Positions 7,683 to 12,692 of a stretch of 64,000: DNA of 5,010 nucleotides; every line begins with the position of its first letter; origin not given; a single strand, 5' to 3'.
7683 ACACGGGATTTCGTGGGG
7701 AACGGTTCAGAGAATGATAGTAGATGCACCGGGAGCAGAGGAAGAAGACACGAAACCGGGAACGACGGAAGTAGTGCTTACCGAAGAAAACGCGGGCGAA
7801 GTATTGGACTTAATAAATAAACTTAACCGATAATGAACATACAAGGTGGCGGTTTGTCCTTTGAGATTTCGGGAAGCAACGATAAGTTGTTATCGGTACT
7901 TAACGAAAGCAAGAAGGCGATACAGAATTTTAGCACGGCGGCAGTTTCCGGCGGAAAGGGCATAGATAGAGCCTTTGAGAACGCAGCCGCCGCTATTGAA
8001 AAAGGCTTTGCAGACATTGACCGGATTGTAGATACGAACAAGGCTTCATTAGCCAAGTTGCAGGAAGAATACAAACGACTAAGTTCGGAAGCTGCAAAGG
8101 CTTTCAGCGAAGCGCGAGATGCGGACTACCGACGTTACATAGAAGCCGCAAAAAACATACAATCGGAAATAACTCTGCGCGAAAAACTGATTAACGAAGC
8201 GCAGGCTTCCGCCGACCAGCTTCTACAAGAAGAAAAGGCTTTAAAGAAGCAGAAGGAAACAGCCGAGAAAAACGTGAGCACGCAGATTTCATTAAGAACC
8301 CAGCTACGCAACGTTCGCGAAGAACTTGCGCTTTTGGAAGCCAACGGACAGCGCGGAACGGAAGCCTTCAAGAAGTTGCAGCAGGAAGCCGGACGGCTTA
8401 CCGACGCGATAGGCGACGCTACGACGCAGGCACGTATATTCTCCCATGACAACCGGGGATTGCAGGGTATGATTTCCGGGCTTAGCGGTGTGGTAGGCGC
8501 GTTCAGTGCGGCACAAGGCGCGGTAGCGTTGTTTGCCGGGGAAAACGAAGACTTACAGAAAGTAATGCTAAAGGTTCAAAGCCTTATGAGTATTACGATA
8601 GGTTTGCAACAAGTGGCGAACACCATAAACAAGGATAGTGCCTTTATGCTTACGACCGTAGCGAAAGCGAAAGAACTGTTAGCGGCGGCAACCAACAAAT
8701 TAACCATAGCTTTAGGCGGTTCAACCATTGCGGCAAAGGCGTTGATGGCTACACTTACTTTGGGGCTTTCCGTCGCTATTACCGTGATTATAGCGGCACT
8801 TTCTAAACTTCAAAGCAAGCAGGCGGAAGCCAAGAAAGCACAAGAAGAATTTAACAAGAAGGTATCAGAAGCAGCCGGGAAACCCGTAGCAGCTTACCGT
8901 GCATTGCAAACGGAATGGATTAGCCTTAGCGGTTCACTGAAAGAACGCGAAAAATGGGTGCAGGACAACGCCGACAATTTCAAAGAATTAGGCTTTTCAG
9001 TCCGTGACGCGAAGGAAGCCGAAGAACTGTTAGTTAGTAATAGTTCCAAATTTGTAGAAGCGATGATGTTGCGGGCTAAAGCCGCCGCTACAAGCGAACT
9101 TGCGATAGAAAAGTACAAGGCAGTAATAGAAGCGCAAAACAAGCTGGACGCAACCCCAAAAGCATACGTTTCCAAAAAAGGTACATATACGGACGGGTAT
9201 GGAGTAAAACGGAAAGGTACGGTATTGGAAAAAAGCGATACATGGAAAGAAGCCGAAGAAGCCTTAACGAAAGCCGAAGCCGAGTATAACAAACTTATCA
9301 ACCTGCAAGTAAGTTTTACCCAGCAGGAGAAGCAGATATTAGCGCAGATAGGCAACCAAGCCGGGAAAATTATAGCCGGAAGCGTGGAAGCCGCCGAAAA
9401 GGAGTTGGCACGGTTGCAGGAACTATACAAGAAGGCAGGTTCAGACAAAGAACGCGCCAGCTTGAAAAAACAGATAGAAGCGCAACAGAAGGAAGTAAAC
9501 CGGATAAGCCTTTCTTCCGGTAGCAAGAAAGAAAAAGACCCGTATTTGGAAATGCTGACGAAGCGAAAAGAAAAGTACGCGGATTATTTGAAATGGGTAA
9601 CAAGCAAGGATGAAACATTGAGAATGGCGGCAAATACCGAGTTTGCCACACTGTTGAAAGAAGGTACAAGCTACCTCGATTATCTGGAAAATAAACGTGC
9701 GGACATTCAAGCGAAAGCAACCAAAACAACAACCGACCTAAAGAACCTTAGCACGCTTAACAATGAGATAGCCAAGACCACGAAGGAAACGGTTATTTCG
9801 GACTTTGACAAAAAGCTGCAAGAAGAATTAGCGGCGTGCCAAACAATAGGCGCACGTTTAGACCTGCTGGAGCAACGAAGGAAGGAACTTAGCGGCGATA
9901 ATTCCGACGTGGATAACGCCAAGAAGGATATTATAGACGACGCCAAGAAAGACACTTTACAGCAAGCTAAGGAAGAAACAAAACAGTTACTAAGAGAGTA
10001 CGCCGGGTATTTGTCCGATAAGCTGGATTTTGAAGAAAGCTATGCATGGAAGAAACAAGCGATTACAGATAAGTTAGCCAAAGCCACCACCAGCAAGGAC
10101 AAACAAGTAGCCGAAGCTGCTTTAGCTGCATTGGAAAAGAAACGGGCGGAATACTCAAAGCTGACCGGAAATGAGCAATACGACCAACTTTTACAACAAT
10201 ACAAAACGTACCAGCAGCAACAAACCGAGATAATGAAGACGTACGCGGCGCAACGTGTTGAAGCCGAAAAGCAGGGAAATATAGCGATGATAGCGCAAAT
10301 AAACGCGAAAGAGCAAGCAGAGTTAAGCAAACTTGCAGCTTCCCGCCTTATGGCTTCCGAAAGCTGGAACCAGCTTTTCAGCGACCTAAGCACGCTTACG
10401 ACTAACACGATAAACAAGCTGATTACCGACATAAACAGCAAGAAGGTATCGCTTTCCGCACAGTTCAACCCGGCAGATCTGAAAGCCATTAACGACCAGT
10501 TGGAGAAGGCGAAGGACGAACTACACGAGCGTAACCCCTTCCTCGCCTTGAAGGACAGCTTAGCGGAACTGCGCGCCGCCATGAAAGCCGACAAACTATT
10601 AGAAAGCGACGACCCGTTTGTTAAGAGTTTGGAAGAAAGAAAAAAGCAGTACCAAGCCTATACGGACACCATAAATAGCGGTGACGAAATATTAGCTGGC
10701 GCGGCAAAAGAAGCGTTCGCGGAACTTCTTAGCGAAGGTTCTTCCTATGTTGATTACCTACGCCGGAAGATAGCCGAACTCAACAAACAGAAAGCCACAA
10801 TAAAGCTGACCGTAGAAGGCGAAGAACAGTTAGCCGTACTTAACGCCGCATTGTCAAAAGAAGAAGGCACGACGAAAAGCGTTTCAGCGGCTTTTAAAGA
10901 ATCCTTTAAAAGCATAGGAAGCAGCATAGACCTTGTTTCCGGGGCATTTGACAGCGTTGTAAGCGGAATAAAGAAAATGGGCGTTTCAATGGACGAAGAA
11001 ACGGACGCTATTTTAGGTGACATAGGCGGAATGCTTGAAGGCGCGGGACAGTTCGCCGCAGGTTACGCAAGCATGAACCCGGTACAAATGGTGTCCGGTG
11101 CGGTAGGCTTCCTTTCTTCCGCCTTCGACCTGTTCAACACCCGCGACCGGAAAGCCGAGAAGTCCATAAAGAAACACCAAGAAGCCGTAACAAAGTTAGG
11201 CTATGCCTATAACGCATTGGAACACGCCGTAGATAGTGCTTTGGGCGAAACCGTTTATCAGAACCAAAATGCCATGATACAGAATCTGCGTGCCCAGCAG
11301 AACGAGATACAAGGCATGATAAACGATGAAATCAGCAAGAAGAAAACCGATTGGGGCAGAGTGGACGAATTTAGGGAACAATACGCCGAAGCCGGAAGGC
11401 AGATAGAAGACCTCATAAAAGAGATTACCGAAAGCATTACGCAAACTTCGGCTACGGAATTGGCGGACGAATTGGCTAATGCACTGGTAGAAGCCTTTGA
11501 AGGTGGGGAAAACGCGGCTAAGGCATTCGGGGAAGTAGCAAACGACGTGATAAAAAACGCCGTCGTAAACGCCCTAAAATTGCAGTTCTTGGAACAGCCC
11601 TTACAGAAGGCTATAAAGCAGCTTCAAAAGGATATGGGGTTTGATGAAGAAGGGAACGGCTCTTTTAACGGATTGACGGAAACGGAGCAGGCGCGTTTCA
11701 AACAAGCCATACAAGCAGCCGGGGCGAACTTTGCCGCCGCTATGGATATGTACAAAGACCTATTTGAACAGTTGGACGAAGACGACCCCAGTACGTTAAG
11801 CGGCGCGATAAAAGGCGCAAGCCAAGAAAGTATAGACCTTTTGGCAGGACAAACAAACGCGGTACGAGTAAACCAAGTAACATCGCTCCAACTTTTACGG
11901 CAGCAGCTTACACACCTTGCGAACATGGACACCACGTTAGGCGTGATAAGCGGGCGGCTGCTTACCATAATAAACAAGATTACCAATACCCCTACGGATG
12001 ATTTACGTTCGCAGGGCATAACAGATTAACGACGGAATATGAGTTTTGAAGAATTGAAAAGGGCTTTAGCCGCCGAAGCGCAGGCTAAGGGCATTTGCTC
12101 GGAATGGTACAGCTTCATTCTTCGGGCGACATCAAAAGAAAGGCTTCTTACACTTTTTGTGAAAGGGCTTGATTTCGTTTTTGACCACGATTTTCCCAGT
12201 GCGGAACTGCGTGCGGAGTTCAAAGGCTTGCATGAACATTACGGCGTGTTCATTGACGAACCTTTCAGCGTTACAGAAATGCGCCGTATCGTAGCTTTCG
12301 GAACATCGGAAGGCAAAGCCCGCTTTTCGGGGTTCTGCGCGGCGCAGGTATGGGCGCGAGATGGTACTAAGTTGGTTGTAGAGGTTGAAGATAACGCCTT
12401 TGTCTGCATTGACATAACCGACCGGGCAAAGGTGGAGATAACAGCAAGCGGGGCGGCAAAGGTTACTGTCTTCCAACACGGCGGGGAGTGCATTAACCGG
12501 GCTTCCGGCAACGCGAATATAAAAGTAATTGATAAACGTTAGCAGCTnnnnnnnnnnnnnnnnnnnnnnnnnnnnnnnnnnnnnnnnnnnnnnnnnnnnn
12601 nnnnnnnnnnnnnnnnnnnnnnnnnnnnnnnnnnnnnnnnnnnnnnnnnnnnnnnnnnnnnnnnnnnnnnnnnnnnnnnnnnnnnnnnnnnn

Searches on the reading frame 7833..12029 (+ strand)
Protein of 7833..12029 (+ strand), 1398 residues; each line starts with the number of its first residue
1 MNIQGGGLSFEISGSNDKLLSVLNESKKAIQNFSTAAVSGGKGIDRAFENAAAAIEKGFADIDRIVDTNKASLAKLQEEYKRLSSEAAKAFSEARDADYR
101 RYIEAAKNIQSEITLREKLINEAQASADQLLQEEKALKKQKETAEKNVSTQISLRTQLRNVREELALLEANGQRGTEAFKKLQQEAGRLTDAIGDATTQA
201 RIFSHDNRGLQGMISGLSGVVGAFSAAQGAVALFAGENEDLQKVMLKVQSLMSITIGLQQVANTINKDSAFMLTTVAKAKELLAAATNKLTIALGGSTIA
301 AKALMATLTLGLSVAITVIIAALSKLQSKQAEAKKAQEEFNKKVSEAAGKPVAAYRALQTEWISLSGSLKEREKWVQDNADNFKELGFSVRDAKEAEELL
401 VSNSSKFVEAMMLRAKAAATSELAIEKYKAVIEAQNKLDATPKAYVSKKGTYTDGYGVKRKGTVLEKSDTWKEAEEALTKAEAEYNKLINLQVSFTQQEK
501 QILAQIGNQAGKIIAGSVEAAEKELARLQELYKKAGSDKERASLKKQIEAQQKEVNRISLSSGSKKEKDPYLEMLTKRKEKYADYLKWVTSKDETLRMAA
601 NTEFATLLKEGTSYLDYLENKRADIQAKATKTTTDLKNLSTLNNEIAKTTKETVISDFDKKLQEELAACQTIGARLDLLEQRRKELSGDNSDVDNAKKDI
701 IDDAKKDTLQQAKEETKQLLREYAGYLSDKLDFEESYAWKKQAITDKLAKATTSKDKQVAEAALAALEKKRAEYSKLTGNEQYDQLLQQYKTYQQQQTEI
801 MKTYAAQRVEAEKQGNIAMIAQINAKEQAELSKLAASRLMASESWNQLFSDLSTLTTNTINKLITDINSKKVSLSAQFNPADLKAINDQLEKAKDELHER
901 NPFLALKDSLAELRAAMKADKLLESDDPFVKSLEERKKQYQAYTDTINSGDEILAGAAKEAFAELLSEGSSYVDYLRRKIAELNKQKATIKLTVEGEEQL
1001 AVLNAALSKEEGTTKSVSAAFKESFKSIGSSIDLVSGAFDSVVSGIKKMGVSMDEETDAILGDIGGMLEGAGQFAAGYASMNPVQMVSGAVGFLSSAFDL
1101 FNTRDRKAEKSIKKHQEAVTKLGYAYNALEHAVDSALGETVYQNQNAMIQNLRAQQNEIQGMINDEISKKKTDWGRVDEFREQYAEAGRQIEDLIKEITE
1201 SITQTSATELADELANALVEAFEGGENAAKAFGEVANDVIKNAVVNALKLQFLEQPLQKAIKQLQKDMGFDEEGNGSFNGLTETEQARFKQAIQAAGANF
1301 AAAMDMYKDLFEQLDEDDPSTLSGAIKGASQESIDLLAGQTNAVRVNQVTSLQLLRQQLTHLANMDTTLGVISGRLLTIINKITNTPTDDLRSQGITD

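Call 81: search_protein_families(library=phrogs, proteins=[window:7833-12029:+], max_evalue=0.001)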
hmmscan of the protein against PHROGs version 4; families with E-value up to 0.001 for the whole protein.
window:7833-12029:+ (1398 aa): 4 families
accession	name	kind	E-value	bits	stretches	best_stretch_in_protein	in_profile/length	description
phrog_21917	-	unknown function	0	1600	4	311-960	365-1019/1395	-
phrog_28412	-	unknown function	2.7e-61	208.7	1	46-717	24-681/1244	-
phrog_9959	-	tail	6.1e-58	197.4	2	1120-1365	1416-1666/1708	tail length tape measure protein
phrog_14295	-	unknown function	6.3e-33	114.6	2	17-765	63-767/1439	-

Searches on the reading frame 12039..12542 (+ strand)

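Call 81: search_protein_families(library=phrogs, proteins=[window:12039-12542:+], max_evalue=0.001)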
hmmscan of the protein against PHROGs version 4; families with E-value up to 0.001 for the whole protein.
window:12039-12542:+ (167 aa): 1 family
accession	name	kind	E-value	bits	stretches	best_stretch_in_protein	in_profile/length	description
phrog_10156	-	unknown function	4.7e-50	170.5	1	1-166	1-165/167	-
